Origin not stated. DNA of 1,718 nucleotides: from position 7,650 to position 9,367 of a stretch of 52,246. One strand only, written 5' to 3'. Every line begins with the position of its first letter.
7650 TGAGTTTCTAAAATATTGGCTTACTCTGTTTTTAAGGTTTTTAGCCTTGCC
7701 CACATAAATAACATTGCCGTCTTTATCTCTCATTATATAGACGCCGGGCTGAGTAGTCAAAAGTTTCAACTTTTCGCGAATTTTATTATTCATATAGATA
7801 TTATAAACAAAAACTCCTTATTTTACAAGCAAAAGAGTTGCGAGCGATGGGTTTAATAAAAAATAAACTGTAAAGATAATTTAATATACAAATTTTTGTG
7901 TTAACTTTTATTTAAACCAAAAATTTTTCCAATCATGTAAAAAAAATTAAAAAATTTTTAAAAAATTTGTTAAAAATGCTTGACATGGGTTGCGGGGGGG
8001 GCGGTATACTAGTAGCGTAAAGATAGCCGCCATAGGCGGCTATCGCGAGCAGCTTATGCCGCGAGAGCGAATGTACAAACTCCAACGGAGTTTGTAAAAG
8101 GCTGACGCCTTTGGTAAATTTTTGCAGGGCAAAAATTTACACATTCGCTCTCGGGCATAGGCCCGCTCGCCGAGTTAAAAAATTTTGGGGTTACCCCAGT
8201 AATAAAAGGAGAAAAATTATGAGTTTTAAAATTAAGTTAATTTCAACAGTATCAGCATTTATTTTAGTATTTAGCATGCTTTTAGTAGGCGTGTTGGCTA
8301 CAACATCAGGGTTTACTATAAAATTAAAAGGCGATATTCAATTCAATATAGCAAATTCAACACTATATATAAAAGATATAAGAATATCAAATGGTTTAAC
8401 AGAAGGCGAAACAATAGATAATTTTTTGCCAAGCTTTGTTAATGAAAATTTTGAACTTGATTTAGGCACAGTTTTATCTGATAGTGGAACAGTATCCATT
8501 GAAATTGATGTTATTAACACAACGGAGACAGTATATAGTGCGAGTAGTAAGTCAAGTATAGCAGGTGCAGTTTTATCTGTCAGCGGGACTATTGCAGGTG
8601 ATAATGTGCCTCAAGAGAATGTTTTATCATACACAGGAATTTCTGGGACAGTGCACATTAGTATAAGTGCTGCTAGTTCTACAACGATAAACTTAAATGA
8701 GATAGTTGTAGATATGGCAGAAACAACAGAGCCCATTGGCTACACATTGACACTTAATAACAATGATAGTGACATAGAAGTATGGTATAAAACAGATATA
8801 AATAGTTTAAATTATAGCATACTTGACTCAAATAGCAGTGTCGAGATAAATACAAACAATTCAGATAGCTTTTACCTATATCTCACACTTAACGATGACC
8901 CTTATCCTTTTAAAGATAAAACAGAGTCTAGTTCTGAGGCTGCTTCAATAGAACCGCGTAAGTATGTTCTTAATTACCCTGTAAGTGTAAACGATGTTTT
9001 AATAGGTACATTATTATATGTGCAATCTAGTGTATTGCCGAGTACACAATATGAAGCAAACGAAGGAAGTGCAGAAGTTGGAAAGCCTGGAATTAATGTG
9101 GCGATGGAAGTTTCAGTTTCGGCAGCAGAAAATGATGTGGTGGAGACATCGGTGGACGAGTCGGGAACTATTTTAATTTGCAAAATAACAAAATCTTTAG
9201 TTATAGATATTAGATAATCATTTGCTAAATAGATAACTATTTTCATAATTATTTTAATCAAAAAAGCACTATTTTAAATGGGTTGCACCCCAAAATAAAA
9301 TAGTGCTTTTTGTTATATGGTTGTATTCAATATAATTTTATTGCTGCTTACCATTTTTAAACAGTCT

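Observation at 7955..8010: G8 homopolymer inside the -35/-10 spacer of a secreted-protein promoter (candidate phase-variation switch, copy 1)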

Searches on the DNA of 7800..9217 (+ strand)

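Call 9: search_rna_families(source=window, start=7800, end=8300, threshold=evalue, max_evalue=10)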
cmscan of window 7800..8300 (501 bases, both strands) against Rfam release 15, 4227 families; matches with E-value up to 10: 10.
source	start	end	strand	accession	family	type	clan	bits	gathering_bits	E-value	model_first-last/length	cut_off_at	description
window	7863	8091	+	RF02933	ARRPOF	Gene; sRNA;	-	19.9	127.2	0.011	1-256/256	no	ARRPOF RNA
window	7943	8049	-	RF02900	AaHKsRNA82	Gene; sRNA;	-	19.6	51.4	2.3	1-81/81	no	Aggregatibacter sRNA 82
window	7880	8049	+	RF02070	STnc300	Gene; sRNA;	-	18.6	80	6.4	1-159/159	no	Salmonella enterica sRNA STnc300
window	7851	7868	-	RF03474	mir-4766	Gene; miRNA;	-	16.7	72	2.1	19-36/56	no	mir-4766 microRNA precursor family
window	7871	8062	-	RF02792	sRNA162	Gene; antisense;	-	15.2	78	3.6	1-190/190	no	Archaeal Small RNA 162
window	8119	8221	+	RF02980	freshwater-2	Cis-reg;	-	15.2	49.9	9.5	1-84/84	no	freshwater-2 RNA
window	7869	8078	+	RF01295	SCARNA7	Gene; snRNA; snoRNA; scaRNA;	-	14.7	65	0.18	1-330/330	no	Small Cajal body-specific RNA 7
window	7838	8069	+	RF02546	LSU_trypano_mito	Gene; rRNA;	CL00112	14.4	60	0.85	1-561/561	no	Trypanosomatid mitochondrial large subunit ribosomal RNA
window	8055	8220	+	RF00234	glmS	Cis-reg; riboswitch;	-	13.5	37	0.83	1-167/167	no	glmS glucosamine-6-phosphate activated ribozyme aptamer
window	7985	8140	+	RF00050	FMN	Cis-reg; riboswitch;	-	11.1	66.2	7.3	1-138/138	no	FMN riboswitch aptamer (RFN element)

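Call 75: search_rna_families(sources=[L015, L084, L089, L086, L090], threshold=gathering)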
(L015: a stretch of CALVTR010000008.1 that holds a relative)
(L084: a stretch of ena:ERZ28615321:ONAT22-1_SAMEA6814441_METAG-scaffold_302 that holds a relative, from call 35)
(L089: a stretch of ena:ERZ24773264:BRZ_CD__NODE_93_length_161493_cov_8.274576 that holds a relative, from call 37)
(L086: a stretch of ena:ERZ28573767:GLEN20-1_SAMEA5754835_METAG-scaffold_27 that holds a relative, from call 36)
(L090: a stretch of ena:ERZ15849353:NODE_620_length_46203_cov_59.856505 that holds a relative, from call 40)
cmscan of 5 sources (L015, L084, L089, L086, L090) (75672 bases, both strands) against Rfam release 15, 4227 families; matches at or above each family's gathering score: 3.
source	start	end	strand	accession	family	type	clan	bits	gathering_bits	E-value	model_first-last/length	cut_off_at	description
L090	2942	3519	+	RF01071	OLE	Gene;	-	370.9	50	2.5e-105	1-616/616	no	Ornate Large Extremophilic RNA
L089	10953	11218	-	RF01854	Bacteria_large_SRP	Gene;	CL00003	158.9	60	1.3e-25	1-256/256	no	Bacterial large signal recognition particle RNA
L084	4282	4354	-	RF00005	tRNA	Gene; tRNA;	CL00001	71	29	2e-13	1-71/71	no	tRNA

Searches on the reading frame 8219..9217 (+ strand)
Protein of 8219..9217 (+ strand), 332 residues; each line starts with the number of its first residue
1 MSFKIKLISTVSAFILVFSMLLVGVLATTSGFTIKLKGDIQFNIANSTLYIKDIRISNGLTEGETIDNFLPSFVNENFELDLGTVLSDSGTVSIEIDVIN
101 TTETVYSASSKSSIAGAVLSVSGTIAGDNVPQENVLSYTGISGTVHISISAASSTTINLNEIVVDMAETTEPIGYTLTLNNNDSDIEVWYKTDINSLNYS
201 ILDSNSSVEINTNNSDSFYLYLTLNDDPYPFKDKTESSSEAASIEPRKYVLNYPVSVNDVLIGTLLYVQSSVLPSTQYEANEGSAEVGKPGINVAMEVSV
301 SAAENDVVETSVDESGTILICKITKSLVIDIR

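Call 13: search_protein_families(library=pfam, proteins=[window:8219-9217:+], max_evalue=1)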
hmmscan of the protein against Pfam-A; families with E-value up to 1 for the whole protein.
window:8219-9217:+ (332 aa): 3 families
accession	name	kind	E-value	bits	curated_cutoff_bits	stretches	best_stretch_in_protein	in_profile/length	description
PF03391.21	Nepo_coat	-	0.0051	16.8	22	1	101-160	25-83/167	Nepovirus coat protein, central domain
PF20247.3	DUF6602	-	0.084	13.2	27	1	59-107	14-62/104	Domain of unknown function (DUF6602)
PF22696.2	Putative_PNPOx_2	-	0.15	12.6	27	0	100-161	30-90/129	Pyridoxamine 5'-phosphate oxidase-like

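Call 14: search_protein_families(library=ncbifam, proteins=[window:8219-9217:+], max_evalue=1)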
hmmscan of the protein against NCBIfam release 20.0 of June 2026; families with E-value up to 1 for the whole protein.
window:8219-9217:+ (332 aa): 0 families

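Call 18: find_encoding_contigs(protein=window:8219-9217:+, flank=3000, max_places=10)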
Protein window:8219-9217:+ (332 aa): no gene with exactly this product is on record in the collection.

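Call 27: find_homologous_proteins(query=window:8219-9217:+, max_evalue=0.001)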
Query window:8219-9217:+ (332 aa): 50 proteins with E <= 0.001 among 4396 candidates.
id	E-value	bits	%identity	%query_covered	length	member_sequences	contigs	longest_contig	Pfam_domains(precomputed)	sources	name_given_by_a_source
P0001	1.8e-194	663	97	100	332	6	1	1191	-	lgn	-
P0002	7.8e-194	661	97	100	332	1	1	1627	-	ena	-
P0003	4.6e-191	652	96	100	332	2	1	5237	-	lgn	-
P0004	2.1e-184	630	93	100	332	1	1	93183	-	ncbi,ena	-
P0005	4.5e-184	629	93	100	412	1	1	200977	-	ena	-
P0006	1.6e-98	348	57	100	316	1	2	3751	-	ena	-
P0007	1.2e-94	335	56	100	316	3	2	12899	-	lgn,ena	-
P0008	1.3e-87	312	52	100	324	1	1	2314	-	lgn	-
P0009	4.6e-87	310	50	100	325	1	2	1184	-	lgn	-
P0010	6.2e-86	306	51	100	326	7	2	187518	-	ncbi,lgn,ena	-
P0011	3.6e-85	304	51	98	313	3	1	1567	-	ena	-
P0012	2.6e-77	278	49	100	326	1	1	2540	-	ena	-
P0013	7.4e-63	231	72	47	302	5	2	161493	-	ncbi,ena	-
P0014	1.9e-62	229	64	58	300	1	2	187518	-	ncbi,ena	-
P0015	2.3e-62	229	60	66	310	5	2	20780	-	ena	-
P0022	1.3e-37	148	39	100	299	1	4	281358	-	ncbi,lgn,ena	-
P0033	7.5e-35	139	48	54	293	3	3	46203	-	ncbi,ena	-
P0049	3.4e-32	130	49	50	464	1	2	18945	PF13306.13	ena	-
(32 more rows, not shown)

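Call 28: find_encoding_contigs(protein=P0004, flank=7000, max_places=4)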
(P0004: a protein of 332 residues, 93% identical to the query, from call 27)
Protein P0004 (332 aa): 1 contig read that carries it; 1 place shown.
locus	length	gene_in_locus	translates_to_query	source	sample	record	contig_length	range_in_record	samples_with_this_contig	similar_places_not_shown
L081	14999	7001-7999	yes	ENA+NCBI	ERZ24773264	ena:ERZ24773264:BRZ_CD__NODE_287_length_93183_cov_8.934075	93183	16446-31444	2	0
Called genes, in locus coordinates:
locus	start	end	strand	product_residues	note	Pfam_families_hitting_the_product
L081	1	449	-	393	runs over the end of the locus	PF01996:F420_ligase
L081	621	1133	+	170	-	-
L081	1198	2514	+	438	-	PF00675:Peptidase_M16, PF05193:Peptidase_M16_C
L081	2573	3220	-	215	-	PF13521:AAA_28 (weak), PF02223:Thymidylate_kin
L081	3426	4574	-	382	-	PF19328:DAP_DH_C (weak)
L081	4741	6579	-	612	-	PF00633:HHH (faint), PF01541:GIY-YIG, PF27096:UvrC_M, PF02151:UVR (weak), PF22920:UvrC_RNaseH, PF08459:UvrC_RNaseH_dom, PF12826:HHH_2 (weak), PF14520:HHH_5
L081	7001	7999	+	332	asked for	-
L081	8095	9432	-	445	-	PF13393:tRNA-synt_His, PF00587:tRNA-synt_2b, PF03129:HGTP_anticodon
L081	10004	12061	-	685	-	PF00580:UvrD-helicase, PF01443:Viral_helicase1 (faint), PF13245:AAA_19, PF13361:UvrD_C (weak), PF13538:UvrD_C_2 (weak)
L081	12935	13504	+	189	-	-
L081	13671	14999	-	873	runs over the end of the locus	PF00521:DNA_topoisoIV, PF03989:DNA_gyraseA_C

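Call 29: find_encoding_contigs(protein=P0005, flank=7000, max_places=4)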
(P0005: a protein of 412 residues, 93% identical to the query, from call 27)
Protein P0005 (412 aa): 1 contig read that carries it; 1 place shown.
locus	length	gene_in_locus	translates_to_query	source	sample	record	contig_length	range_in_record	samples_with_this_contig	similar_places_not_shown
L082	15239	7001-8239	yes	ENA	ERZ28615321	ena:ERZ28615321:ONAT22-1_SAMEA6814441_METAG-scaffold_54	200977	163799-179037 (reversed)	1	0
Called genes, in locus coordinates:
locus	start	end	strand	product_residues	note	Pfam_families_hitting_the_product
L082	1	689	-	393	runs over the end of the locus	PF01996:F420_ligase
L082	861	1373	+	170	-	-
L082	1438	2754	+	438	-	PF00675:Peptidase_M16, PF05193:Peptidase_M16_C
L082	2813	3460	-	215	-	PF13521:AAA_28 (weak), PF02223:Thymidylate_kin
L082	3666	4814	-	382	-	PF19328:DAP_DH_C (weak)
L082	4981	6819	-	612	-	PF00633:HHH (faint), PF01541:GIY-YIG, PF27096:UvrC_M, PF02151:UVR (weak), PF22920:UvrC_RNaseH, PF08459:UvrC_RNaseH_dom, PF12826:HHH_2 (weak), PF14520:HHH_5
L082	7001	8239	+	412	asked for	-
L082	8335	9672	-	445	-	PF13393:tRNA-synt_His, PF00587:tRNA-synt_2b, PF03129:HGTP_anticodon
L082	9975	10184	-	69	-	-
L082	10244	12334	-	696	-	PF00580:UvrD-helicase, PF13245:AAA_19, PF01443:Viral_helicase1 (faint), PF13361:UvrD_C (weak), PF13538:UvrD_C_2 (weak)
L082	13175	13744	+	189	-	-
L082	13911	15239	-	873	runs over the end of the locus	PF00521:DNA_topoisoIV, PF03989:DNA_gyraseA_C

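Call 30: find_encoding_contigs(protein=P0003, flank=7000, max_places=4)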
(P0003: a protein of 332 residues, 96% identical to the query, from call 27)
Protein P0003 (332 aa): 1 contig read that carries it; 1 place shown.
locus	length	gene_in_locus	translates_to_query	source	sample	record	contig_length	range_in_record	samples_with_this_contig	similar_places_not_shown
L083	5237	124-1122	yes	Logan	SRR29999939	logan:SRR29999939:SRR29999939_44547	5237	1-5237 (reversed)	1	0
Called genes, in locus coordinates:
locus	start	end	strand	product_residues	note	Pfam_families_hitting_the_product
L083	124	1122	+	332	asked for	-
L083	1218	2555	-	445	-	PF13393:tRNA-synt_His, PF00587:tRNA-synt_2b, PF03129:HGTP_anticodon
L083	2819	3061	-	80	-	-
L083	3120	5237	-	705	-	?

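Call 35: find_encoding_contigs(protein=P0010, flank=10000, max_places=4)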
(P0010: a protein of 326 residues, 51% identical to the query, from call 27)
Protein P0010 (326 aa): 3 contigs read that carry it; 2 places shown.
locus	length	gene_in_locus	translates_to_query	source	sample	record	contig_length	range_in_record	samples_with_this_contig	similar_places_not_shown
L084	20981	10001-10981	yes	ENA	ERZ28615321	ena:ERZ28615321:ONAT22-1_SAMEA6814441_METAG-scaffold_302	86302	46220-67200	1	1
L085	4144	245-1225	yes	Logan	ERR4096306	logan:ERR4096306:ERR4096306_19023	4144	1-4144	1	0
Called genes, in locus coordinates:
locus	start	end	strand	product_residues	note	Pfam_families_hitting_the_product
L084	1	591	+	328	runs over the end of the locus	-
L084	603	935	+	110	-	-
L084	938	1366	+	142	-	-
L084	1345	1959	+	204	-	-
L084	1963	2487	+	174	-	-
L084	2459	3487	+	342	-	-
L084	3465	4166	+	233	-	PF09335:VTT_dom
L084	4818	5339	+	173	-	-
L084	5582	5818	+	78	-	-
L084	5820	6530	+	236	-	PF11967:RecO_N, PF02565:RecO_C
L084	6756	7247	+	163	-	-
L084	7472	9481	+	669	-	PF02534:T4SS-DNA_transf, PF10412:TrwB_AAD_bind, PF12696:TraG-D_C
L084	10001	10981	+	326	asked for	-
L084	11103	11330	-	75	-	PF06257:VEG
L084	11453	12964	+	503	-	PF12673:SipL (faint)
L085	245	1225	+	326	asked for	-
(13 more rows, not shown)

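Call 36: find_encoding_contigs(protein=P0022, flank=10000, max_places=4)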
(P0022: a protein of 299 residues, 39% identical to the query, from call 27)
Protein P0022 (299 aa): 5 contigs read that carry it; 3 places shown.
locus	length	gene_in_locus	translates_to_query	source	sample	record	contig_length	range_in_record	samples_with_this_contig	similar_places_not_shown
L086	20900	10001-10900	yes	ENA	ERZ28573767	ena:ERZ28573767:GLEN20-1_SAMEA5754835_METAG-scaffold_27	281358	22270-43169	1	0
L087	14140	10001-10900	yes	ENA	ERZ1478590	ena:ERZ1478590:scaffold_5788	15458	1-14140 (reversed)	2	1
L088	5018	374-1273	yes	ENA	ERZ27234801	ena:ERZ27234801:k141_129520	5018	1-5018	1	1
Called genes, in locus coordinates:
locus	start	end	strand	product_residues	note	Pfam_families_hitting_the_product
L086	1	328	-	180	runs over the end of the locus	-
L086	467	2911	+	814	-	PF00133:tRNA-synt_1, PF09334:tRNA-synt_1g, PF13603:tRNA-synt_1_2, PF00133:tRNA-synt_1, PF08264:Anticodon_1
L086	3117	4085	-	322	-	-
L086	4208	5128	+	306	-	-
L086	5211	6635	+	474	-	PF03323:GerA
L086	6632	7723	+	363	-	PF03845:Spore_permease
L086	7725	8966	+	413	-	PF25198:Spore_GerAC_N, PF05504:Spore_GerAC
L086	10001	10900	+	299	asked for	-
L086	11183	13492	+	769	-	PF00004:AAA, PF17862:AAA_lid_3, PF01434:Peptidase_M41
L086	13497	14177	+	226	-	-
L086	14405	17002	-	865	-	PF00690:Cation_ATPase_N (weak), PF00122:E1-E2_ATPase, PF00702:Hydrolase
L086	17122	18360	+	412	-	PF01743:PolyA_pol, PF12627:PolyA_pol_RNAbd (weak)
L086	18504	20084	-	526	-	PF04294:VanW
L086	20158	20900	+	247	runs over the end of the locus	PF09335:VTT_dom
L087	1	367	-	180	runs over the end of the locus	-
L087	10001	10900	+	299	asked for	-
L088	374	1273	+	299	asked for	-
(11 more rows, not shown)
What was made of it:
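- The organisms are spore formers (GerA, SpoIIR, SpoVG and YpeB neighbours; calls 35, 36). The G10 variant lies in the middle of a 281-kb scaffold (call 36).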

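Call 37: find_encoding_contigs(protein=P0013, flank=10000, max_places=4)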
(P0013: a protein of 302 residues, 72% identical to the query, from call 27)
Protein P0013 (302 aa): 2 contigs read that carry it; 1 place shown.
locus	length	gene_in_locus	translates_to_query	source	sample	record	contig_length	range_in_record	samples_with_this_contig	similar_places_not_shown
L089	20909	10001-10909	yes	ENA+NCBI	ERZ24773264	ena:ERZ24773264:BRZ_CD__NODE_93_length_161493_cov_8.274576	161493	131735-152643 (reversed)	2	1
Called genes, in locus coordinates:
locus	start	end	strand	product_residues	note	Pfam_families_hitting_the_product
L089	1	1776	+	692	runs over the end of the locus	PF01751:Toprim, PF01131:Topoisom_bac, PF01396:Zn_ribbon_Top1, PF13408:Zn_ribbon_recom (faint), PF01396:Zn_ribbon_Top1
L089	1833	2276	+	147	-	PF13023:HD_3, PF01966:HD (weak)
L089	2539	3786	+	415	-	PF01134:GIDA, PF07992:Pyr_redox_2 (faint)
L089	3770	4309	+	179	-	PF00227:Proteasome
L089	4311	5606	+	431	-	PF00004:AAA (weak), PF07728:AAA_5 (faint), PF07724:AAA_2, PF00004:AAA (weak)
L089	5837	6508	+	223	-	PF00899:ThiF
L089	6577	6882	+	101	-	PF00085:Thioredoxin, PF14595:Thioredoxin_9 (weak), PF13098:Thioredoxin_2, PF13905:Thioredoxin_8 (faint), PF13192:Thioredoxin_3 (faint), PF04756:OST3_OST6 (weak)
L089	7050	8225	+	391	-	PF00266:Aminotran_5, PF01212:Beta_elim_lyase, PF01041:DegT_DnrJ_EryC1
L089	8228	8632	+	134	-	PF01592:NifU_N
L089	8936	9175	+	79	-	-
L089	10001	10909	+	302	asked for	-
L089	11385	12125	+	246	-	PF00571:CBS (faint)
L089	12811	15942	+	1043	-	PF00133:tRNA-synt_1, PF09334:tRNA-synt_1g, PF08264:Anticodon_1, PF19302:DUF5915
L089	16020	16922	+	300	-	-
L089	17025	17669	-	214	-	-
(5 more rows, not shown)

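Call 40: find_encoding_contigs(protein=P0033, flank=2000, max_places=10)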
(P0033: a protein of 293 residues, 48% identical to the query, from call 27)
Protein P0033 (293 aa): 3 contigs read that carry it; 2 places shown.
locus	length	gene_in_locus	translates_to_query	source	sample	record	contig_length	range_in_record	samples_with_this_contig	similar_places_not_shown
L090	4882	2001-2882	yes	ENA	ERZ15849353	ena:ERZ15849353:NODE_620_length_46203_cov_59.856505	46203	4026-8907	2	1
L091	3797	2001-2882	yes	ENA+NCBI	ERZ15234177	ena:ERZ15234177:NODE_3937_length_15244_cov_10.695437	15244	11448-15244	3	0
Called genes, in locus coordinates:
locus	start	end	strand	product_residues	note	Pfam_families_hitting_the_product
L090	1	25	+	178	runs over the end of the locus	PF10688:Imp-YgjV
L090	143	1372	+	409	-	PF04402:SIMPL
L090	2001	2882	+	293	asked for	-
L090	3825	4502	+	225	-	-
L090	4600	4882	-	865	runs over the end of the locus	PF00690:Cation_ATPase_N, PF00122:E1-E2_ATPase, PF00702:Hydrolase, PF13246:Cation_ATPase, PF08282:Hydrolase_3 (faint), PF00689:Cation_ATPase_C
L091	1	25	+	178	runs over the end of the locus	PF10688:Imp-YgjV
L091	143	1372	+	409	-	PF04402:SIMPL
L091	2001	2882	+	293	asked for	-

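Call 41: find_encoding_contigs(protein=P0002, flank=2000, max_places=10)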
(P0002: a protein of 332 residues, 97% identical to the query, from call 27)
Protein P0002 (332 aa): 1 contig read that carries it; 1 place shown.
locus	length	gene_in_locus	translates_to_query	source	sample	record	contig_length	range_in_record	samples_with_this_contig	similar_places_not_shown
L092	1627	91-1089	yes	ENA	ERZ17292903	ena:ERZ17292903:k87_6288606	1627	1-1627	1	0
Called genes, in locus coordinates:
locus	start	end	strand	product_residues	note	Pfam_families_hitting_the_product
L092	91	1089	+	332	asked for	-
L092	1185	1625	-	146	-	?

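Call 52: predict_structure(alignment_id=A4)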
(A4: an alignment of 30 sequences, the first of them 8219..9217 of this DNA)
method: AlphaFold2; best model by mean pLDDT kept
length: 332 residues; sequences in the alignment: 30
mean_pLDDT: 72.6   pTM: 0.46
mean pLDDT of the five models: 72.6, 72.6, 72.0, 70.6, 69.7
residues with pLDDT >= 90: 62; 70-90: 151; 50-70: 58; < 50: 61
segments of 3 or more residues with pLDDT < 50: 1-3, 5-7, 18-30, 228-246, 273-293
pLDDT, mean of each block of 10 residues (from residue 1): 48 54 39 62 79 80 72 71 70 88 87 81 86 89 87 74 78 73 87 82 89 75 68 30 49 89 86 41 37 65 93 92 89 90
secondary structure, 60 per line:
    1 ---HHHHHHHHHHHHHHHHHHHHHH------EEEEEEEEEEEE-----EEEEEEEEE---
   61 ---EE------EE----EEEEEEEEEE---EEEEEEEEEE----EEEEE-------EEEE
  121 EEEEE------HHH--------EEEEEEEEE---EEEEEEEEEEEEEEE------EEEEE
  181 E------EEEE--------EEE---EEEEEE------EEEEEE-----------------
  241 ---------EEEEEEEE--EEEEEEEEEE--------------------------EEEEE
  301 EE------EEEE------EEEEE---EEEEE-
elements in order: H4-25 E32-43 E49-57 E78-87 E91-100 E105-109 E117-125 E143-151 E155-169 E176-181 E188-191 E200-202 E206-211 E218-223 E250-257 E260-269 E296-302 E309-312 E319-323 E327-331

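Call 55: fold_search(model_id=the predicted structure, library=pdb)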
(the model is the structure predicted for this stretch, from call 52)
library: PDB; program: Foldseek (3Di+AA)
matches with E <= 10: 683; with E <= 0.001: 0
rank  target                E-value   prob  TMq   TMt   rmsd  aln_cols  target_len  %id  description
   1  8fia_A                4.3e-03  0.33  0.15  0.03  24.0       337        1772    7  The structure of fly Teneurin self assembly (released 2023-05-03)
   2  1gl4_A                5.4e-03  0.18  0.13  0.14  25.4       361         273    8  Nidogen-1 G2/Perlecan IG3 Complex (released 2001-11-28)
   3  4ecn                  3.1e-02  0.30  0.17  0.09  13.6       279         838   10  Crystal structure of a leucine-rich repeat protein (BT_0210) from Bacteroides thetaiotaomicron VPI-5482 at 2.80 A resolu (released 2012-05-23)
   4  6fwv_B                3.3e-02  0.13  0.12  0.09  22.9       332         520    8  The Bacillus anthracis TIE protein (released 2018-08-08)
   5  5cag                  5.8e-02  0.15  0.15  0.17  23.7       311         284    8  Crystal structure of a putative adhesin (BACOVA_02677) from Bacteroides ovatus ATCC 8483 at 3.00 A resolution (PSI Commu (released 2015-10-14)
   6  7sqc_F1               6.5e-02  0.13  0.13  0.10  29.0       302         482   10  Ciliary C1 central pair apparatus isolated from Chlamydomonas reinhardtii (released 2022-04-13)
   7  9u61_C                6.9e-02  0.06  0.11  0.07  23.6       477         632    7  CP/MBL pathways C3 convertase C4b2a and C3 complex (released 2026-01-14)
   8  1d7f_A                8.9e-02  0.16  0.13  0.07  17.7       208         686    9  CRYSTAL STRUCTURE OF ASPARAGINE 233-REPLACED CYCLODEXTRIN GLUCANOTRANSFERASE FROM ALKALOPHILIC BACILLUS SP. 1011 DETER (released 2000-03-17)
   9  6efy_A                9.4e-02  0.07  0.10  0.11  24.7       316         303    9  Crystal Structure of DIP-Alpha Ig1-3 (released 2018-11-28)
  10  5wts_A                1.0e-01  0.08  0.15  0.15  23.1       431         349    8  Green fluorescent protein linked MTide-02 inhibitor in complex with mdm2 (released 2017-12-20)
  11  2c9i_B                1.4e-01  0.08  0.13  0.18  22.6       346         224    7  Structure of the fluorescent protein asFP499 from Anemonia sulcata (released 2007-01-16)
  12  9ijj_C                1.7e-01  0.08  0.15  0.07  28.6       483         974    9  In situ structure of the central apparatus in mouse sperm axoneme. (released 2025-06-04)
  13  8cml_E                1.8e-01  0.03  0.09  0.05  29.2       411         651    8  Cryo-EM structure of complement C5 in complex with nanobodies UNbC5-1 and UNbC5-2 (released 2023-09-27)
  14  5a9d_A                2.1e-01  0.15  0.13  0.21  17.5       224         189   10  Crystal structure of the extracellular domain of PepT1 (released 2015-09-09)
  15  9se5                  2.3e-01  0.06  0.15  0.05  20.2       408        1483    7  Mouse otoferlin (216-1931) in the lipid-free, Ca2+-bound state, "open" conformation (class 2) (released 2025-11-05)
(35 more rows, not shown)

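Call 67: search_solved_structures(query=A4, max_evalue=1)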
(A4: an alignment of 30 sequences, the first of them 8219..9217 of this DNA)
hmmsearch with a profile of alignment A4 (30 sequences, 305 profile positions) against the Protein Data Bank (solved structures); distinct sequences matched with E-value up to 1: 2.
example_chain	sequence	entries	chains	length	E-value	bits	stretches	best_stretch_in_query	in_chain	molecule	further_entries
3dc0_A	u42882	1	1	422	0.0025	20.9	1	64-126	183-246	alpha-amylase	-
1ua7_A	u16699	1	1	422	0.68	12.9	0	65-126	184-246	Alpha-amylase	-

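Call 68: search_protein_families(library=pfam, proteins=[P0049, P0022], max_evalue=0.1)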
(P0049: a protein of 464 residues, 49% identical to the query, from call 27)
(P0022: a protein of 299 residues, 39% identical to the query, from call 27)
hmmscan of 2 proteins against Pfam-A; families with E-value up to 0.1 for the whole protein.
P0049 (464 aa): 2 families
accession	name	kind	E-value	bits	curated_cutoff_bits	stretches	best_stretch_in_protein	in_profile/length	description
PF13306.12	LRR_5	-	1.1e-17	64.5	27.7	1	324-417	10-101/127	BspA type Leucine rich repeat region (6 copies)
PF16820.11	PKD_3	-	0.016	15.5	26.3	1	193-250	14-65/68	PKD-like domain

P0022 (299 aa): 1 family
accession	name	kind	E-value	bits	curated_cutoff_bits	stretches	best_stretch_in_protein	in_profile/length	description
PF21461.3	HL_N-beta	-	0.014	15.6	27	0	261-281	19-39/57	Hyaluronate lyase, N-terminal beta-sheet domain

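Call 73: search_protein_representatives(alignment_id=A4)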
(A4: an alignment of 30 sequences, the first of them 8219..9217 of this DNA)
Query: 30 sequences, 305 profile positions. Proteins with E-value up to 0.001 (for the whole library): 421; up to 1e-10: 209; up to 1e-30: 127. The best 150 are listed.
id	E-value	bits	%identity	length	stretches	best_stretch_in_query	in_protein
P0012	7.6e-123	426.5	-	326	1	1-303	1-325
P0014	9.9e-104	363.7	-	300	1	1-300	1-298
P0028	4.2e-94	332.1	-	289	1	1-266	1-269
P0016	7.4e-94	331.3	-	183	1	1-182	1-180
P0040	2.1e-91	323.3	-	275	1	1-180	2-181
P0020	6.6e-91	321.6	-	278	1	1-302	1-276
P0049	4.4e-88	312.4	-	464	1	1-300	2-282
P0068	6.8e-88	311.7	-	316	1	1-301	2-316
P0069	8.0e-80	285.2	-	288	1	1-259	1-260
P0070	1.5e-78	281.1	-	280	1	1-225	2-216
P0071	1.6e-75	271.1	-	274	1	1-258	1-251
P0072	1.2e-70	255.0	-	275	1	1-224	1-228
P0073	6.2e-68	246.2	-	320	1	2-302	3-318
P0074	8.8e-68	245.7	-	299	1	1-301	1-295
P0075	8.3e-67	242.5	-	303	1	1-191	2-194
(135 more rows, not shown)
